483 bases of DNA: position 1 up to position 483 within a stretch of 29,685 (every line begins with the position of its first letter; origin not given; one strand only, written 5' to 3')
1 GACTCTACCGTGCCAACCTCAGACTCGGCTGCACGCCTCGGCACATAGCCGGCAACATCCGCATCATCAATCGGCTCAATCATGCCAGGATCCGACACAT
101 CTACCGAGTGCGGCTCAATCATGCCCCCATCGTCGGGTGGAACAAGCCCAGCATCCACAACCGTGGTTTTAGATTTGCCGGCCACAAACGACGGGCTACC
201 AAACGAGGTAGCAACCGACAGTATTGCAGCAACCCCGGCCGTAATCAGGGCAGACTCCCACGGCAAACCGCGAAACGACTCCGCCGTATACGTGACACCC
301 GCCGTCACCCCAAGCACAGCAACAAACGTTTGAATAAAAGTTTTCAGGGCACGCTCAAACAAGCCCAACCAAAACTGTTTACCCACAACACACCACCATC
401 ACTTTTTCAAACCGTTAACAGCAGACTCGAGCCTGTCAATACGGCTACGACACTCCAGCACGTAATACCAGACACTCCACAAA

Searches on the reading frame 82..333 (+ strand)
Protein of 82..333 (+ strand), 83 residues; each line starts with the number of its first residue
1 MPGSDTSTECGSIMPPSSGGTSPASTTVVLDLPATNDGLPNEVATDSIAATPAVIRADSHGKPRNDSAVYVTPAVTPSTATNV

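Call 87: search_protein_families(library=pfam, proteins=[window:82-333:+], max_evalue=0.05)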
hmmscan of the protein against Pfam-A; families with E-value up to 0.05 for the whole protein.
window:82-333:+ (83 aa): 0 families

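Call 90: search_protein_families(library=pfam, proteins=[window:82-333:+], max_evalue=1)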
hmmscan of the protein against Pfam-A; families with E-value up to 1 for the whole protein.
window:82-333:+ (83 aa): 1 family
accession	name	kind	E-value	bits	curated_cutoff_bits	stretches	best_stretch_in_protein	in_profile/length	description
PF17503.7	DUF5435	-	0.12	12.4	27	1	22-65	93-136/205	Family of unknown function (DUF5435)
